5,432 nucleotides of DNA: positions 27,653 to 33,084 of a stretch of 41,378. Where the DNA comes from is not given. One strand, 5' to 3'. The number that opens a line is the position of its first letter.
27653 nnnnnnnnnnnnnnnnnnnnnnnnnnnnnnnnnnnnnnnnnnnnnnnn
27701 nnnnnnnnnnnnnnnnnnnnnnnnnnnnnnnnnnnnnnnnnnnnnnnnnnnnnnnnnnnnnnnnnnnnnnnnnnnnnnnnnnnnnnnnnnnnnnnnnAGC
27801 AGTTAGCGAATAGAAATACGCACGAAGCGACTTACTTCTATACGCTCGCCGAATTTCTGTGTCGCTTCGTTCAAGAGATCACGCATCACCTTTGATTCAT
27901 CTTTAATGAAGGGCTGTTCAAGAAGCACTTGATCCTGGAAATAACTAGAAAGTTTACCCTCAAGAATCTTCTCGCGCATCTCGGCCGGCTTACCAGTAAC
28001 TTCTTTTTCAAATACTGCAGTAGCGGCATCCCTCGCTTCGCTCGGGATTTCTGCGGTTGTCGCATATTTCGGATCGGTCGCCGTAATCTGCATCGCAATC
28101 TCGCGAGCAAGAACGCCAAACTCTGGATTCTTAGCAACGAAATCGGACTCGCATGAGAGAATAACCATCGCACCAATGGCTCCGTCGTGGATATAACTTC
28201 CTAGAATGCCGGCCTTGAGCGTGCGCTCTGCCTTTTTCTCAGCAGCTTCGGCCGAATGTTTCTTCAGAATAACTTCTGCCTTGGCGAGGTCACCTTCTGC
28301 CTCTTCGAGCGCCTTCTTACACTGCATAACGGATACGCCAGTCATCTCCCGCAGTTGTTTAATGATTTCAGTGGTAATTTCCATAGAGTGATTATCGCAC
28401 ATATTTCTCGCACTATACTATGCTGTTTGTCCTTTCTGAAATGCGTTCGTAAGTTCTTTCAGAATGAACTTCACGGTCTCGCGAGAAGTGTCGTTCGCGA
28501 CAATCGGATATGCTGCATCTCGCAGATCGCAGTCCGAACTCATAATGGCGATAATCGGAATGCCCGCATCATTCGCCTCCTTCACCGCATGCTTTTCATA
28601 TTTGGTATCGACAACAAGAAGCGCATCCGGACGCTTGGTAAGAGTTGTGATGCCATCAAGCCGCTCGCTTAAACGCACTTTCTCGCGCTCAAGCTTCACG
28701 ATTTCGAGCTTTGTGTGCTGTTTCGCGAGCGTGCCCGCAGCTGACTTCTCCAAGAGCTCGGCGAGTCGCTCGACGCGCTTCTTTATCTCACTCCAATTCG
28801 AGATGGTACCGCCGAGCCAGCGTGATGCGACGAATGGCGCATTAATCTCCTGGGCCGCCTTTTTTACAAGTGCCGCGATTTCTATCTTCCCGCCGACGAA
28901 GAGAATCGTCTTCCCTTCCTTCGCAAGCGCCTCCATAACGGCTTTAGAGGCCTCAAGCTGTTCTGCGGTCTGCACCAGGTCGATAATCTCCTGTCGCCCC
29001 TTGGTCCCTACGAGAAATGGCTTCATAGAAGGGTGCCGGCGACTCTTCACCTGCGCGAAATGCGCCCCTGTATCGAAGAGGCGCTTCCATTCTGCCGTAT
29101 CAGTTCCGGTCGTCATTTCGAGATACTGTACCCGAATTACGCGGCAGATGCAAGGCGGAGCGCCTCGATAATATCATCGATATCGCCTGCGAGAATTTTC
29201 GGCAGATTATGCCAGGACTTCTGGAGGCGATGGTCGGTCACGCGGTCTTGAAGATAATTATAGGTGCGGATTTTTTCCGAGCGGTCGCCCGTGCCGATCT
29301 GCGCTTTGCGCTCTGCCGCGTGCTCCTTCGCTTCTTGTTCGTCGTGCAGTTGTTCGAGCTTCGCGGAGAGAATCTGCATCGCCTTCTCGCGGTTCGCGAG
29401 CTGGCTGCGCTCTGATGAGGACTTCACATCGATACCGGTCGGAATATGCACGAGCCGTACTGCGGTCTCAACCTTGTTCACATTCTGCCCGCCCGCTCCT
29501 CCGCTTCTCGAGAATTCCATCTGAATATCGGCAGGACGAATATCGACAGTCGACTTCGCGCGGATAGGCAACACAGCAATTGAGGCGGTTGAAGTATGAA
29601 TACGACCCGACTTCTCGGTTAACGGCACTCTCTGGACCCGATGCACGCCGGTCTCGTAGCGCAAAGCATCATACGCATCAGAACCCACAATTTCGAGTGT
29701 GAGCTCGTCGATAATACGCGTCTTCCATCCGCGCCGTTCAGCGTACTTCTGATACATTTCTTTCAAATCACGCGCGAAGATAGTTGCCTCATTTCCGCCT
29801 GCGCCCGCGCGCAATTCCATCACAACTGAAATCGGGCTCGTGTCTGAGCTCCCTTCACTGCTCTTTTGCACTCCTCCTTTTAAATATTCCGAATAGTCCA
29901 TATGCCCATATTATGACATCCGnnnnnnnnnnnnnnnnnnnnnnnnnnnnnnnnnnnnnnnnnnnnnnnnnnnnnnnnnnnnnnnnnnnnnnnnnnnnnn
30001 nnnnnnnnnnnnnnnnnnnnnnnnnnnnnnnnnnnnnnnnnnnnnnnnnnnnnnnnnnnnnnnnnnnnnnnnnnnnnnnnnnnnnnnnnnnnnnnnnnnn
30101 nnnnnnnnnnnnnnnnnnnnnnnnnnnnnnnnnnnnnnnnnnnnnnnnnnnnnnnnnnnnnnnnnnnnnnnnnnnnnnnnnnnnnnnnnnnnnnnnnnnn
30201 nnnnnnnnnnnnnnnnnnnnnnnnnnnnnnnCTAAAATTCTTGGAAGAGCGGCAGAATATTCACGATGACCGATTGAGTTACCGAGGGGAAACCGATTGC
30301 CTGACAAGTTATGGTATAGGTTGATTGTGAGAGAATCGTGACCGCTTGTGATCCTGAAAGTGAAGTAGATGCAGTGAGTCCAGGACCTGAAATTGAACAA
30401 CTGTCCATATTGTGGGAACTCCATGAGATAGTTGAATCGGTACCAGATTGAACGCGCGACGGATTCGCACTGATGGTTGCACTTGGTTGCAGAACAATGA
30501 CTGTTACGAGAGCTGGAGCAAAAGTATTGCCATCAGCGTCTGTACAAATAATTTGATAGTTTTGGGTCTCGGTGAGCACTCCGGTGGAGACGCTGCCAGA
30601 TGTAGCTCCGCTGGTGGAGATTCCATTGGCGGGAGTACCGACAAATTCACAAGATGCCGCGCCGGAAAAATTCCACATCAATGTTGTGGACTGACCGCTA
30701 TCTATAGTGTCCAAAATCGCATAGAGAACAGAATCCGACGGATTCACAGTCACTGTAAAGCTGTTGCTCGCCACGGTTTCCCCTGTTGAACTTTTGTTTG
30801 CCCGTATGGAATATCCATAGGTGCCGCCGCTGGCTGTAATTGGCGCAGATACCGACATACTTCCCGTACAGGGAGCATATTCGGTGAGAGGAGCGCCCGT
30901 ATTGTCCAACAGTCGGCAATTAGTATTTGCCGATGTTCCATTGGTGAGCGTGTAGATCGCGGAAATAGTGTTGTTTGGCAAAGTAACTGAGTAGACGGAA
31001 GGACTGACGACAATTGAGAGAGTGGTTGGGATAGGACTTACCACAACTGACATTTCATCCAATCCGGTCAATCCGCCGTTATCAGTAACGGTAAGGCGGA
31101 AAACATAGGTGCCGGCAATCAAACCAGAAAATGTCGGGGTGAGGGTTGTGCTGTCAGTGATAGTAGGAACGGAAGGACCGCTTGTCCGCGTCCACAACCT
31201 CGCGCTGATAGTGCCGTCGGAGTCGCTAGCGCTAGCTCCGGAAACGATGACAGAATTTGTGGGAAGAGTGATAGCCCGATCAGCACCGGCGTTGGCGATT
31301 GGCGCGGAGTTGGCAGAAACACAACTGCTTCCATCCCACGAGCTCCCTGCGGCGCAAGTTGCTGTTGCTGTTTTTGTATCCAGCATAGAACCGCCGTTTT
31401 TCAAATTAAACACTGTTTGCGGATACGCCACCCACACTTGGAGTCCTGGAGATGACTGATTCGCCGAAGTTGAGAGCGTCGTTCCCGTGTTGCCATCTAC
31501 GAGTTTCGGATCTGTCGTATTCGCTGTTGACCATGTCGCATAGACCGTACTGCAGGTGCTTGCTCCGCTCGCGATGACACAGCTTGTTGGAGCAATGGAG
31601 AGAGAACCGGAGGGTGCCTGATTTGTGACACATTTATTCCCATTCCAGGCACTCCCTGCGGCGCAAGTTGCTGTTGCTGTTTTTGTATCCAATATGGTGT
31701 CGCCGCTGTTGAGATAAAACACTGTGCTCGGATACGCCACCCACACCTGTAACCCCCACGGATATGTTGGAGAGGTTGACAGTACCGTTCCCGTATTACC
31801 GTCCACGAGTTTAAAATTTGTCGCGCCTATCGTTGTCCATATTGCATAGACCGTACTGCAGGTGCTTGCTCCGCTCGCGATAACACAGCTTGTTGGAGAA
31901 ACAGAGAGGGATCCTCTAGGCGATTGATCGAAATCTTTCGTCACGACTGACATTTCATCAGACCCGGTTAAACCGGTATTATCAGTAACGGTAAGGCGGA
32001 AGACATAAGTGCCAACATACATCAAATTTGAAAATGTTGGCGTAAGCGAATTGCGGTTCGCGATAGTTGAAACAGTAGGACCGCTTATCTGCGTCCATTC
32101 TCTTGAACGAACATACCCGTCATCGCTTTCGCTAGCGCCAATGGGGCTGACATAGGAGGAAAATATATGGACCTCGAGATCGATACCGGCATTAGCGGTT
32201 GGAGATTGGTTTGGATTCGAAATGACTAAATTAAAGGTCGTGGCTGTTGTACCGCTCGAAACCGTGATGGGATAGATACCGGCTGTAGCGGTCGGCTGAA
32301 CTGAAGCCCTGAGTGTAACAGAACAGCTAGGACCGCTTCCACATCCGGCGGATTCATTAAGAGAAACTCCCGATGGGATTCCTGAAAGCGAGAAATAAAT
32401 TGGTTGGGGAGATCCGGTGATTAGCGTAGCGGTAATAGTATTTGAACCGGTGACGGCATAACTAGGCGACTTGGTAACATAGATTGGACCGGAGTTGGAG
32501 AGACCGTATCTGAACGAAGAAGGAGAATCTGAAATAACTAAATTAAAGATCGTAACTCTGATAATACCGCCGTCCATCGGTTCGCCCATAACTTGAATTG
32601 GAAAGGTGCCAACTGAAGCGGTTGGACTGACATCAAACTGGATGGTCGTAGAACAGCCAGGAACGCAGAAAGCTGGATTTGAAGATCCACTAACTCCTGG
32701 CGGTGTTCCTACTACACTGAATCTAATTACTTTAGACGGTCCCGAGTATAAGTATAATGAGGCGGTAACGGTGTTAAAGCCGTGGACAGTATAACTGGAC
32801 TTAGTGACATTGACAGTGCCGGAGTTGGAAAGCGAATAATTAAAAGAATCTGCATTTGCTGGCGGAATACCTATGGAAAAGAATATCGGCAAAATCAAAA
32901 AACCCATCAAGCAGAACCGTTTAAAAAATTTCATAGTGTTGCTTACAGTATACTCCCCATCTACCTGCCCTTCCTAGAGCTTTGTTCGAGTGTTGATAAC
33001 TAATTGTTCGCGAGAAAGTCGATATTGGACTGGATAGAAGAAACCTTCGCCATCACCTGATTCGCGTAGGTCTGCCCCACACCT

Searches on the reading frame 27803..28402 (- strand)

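Call 17: search_protein_families(library=pfam, proteins=[window:27803-28402:-])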
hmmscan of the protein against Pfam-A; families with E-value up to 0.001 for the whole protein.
window:27803-28402:- (199 aa): 3 families
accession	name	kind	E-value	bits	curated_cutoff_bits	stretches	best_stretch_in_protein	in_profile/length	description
PF00889.24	EF_TS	-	5.9e-27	95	27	1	62-197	75-201/204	Elongation factor TS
PF25025.1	EF-Ts_N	-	1.6e-07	31.6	33.2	1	4-49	7-53/60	Elongation factor Ts, mitochondrial, N-terminal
PF22566.2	UBA_8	-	6.8e-05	23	26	1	11-42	4-35/46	UBA-like domain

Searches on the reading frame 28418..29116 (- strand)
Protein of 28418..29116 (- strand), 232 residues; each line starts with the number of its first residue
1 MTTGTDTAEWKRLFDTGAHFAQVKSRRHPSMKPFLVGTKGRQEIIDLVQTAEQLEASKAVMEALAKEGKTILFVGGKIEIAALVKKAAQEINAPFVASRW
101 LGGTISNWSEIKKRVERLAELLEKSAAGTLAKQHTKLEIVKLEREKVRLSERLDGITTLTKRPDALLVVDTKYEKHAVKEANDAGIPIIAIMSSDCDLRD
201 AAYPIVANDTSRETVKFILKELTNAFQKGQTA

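Call 17: search_protein_families(library=pfam, proteins=[window:28418-29116:-])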
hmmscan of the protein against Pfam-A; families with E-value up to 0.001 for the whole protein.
window:28418-29116:- (232 aa): 1 family
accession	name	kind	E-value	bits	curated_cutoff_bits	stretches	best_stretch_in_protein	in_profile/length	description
PF00318.25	Ribosomal_S2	-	5.1e-61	206.1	26.1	1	13-229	1-216/216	Ribosomal protein S2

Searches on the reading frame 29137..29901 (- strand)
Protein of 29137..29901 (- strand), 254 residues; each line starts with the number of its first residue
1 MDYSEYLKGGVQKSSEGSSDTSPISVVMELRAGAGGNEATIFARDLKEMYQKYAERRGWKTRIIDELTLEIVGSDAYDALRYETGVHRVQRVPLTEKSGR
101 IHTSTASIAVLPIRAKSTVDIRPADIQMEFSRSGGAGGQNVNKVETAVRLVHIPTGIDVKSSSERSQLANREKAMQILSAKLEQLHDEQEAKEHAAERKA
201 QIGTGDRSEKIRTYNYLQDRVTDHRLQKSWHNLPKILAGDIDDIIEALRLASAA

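Call 11: search_protein_families(library=pfam, proteins=[window:29137-29901:-])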
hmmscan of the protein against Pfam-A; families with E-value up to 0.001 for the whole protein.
window:29137-29901:- (254 aa): 2 families
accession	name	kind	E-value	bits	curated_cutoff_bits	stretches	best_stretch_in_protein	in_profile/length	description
PF00472.26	RF-1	-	5.5e-39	133.1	35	1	117-225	3-116/116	RF-1 domain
PF03462.23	PCRF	-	3.5e-33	115.5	24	1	25-108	101-194/194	PCRF domain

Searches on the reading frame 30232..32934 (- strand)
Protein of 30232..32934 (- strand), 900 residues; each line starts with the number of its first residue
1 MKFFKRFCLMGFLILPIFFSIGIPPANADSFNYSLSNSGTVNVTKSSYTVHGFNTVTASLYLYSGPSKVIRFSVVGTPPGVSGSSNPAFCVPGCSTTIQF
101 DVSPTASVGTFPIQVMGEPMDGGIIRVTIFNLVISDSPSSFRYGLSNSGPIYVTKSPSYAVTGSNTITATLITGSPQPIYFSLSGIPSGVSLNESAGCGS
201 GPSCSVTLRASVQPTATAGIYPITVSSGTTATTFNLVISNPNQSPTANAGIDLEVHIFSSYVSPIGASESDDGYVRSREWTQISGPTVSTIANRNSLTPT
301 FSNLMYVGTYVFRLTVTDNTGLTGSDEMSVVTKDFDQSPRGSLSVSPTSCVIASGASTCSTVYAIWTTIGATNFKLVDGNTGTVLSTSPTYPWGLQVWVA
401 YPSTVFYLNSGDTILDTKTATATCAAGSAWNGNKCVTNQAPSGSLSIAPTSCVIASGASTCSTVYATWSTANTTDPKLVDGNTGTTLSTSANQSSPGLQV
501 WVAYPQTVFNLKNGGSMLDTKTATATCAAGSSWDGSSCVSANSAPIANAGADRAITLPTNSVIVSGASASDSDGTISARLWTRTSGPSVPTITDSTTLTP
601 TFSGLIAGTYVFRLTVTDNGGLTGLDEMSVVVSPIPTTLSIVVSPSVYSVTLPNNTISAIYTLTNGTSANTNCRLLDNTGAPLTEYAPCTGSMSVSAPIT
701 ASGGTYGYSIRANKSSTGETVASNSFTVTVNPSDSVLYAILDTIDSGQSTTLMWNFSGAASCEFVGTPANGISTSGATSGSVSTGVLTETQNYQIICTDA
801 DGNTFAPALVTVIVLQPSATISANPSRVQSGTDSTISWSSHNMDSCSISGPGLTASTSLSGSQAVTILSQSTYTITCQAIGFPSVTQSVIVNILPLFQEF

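Call 17: search_protein_families(library=pfam, proteins=[window:30232-32934:-])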
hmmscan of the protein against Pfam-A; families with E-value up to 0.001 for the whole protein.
window:30232-32934:- (900 aa): 4 families
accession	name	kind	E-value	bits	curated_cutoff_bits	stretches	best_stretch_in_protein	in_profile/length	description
PF22352.2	K319L-like_PKD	-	7.3e-35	119.3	27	2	549-632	1-84/84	K319L-like, PKD domain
PF18911.6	PKD_4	-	2.8e-06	27.7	27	0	542-626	1-79/85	PKD domain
PF19202.5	DUF5874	-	9.2e-05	23.2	27.1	0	416-457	15-56/74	Family of unknown function (DUF5874)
PF02788.21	RuBisCO_large_N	-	0.00047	20.8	20.7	0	458-517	36-92/120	Ribulose bisphosphate carboxylase large chain, N-terminal domain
